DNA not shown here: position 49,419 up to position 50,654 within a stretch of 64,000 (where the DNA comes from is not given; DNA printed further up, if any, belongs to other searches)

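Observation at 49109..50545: Translationally coupled small ABC/AAA_21-type ATPase plus Cys-rich PD-(D/E)xK-like protein: candidate undescribed anti-phage module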

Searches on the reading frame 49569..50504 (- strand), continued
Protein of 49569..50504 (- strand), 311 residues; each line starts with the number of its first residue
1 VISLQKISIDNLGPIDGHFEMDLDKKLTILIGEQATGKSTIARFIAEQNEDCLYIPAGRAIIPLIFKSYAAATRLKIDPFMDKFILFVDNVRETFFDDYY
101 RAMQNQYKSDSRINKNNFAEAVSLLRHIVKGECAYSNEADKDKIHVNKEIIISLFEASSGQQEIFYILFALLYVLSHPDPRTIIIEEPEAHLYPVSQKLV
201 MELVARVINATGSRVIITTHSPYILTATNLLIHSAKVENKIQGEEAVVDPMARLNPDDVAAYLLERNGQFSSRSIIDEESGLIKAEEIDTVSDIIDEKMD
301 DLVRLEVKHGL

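Call 70: predict_structure(alignment_id=A5)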
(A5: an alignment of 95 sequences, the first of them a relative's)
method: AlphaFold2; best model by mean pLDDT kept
length: 308 residues; sequences in the alignment: 95
mean_pLDDT: 89.6   pTM: 0.88
mean pLDDT of the five models: 89.6, 89.2, 89.2, 87.9, 86.6
residues with pLDDT >= 90: 219; 70-90: 65; 50-70: 24; < 50: 0
segments of 3 or more residues with pLDDT < 50: none
pLDDT, mean of each block of 10 residues (from residue 1): 91 94 97 95 95 94 80 91 89 60 67 91 89 70 87 91 93 94 95 97 97 97 97 90 93 98 93 96 78 89 91
secondary structure, 60 per line:
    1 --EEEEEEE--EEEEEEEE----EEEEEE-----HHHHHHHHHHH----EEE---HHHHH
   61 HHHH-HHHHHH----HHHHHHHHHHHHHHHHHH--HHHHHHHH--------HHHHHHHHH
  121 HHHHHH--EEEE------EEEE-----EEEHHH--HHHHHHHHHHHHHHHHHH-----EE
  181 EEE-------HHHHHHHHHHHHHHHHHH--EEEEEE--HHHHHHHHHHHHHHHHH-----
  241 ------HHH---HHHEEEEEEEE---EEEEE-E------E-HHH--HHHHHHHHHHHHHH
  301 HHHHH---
elements in order: E3-9 E12-19 E24-29 H35-45 E50-52 H56-64 H66-71 H76-93 H96-103 H112-126 E129-132 E139-142 E148-150 H156-173 E179-183 H191-208 E211-216 H219-235 E256-263 E267-271 H287-305

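Call 72: search_solved_structures(query=A5, max_evalue=0.001)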
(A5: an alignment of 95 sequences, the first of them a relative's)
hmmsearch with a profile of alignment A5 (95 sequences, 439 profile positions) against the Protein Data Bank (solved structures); distinct sequences matched with E-value up to 0.001: 15.
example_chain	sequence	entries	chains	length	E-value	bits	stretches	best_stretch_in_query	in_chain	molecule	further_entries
6p74_A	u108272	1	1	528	9.7e-11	44.6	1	304-350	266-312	Putative ATP-dependent endonuclease of the OLD family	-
9u9y_A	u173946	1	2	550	4.4e-07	32.5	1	3-355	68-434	AAA family ATPase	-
9n69_A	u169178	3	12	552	5e-07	32.3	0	2-41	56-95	AAA family ATPase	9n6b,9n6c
9kjx_B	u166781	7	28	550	5.7e-07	32.1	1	3-355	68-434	AAA family ATPase | Retron I-A effector PtuA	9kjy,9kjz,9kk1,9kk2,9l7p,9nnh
9vkz_A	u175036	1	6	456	1.1e-06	31.3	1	3-355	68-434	Retron Ec78 probable ATPase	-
9vh1_D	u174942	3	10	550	1.6e-06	30.7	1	3-355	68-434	Retron Ec78 probable ATPase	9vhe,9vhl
22bu_B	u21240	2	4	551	3.4e-06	29.6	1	14-358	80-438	AAA family ATPase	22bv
9nnb_C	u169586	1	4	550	7.7e-06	28.4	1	3-355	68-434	Retron I-A effector PtuA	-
22et_E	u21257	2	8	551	1.2e-05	27.8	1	14-358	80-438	PtuA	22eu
8ux9_B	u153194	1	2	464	4.8e-05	25.8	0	277-355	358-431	AriA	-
8v45_A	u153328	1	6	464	4.8e-05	25.8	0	277-355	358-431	AriA antitoxin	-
8idb_A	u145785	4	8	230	5.4e-05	25.6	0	306-355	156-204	Cell division ATP-binding protein FtsE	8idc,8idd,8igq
9nnk_C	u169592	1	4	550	9.7e-05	24.8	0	310-355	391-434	Retreon I-A effector PtuA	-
8jia_A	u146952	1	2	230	0.00069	22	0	306-355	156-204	Cell division ATP-binding protein FtsE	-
8v46_A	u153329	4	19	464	0.00069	22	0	277-355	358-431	AriA antitoxin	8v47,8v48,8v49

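Call 78: search_protein_families(library=phrogs, proteins=[window:49569-50495:-], max_evalue=0.01)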
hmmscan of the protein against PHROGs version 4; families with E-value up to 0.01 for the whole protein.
window:49569-50495:- (308 aa): 15 families
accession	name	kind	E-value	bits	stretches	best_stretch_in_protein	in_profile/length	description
phrog_3940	-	unknown function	7e-16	59.1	2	123-263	194-340/537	-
phrog_8323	-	unknown function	1.4e-15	57.9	2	92-226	225-369/623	-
phrog_9802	-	unknown function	5.5e-12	46.5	1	135-225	235-331/438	-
phrog_14430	-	unknown function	5.6e-11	43.3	1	93-240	258-400/444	-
phrog_4747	-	unknown function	3.1e-10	40.7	1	155-226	305-383/610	-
phrog_7507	-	unknown function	3.4e-10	40.8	1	96-229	320-457/483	-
phrog_13167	-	unknown function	6.3e-10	39.5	1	149-298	312-460/477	-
phrog_8066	-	unknown function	2.4e-09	37.6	1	149-223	358-430/522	-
phrog_5836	-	unknown function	2.7e-08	33.3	1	134-231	267-358/1071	-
phrog_21420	-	unknown function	1e-06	28.5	1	168-238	517-585/654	-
phrog_25246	-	moron, auxiliary metabolic gene and host takeover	6.7e-05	22.5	0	142-199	249-304/616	ABC transporter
phrog_19212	-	unknown function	0.00021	21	1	150-260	335-446/550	-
phrog_11225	-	unknown function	0.0039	17.8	0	16-46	17-47/229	-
phrog_5846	-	DNA, RNA and nucleotide metabolism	0.0056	17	0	23-79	39-82/380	clamp loader of DNA polymerase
phrog_2801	-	unknown function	0.0066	15.8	0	15-71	16-52/735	-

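Call 79: search_protein_families(library=pfam, proteins=[L011:5567-6052:+], max_evalue=0.001)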
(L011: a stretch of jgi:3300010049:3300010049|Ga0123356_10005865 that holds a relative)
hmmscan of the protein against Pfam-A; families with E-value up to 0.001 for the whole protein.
L011:5567-6052:+ (161 aa): 0 families
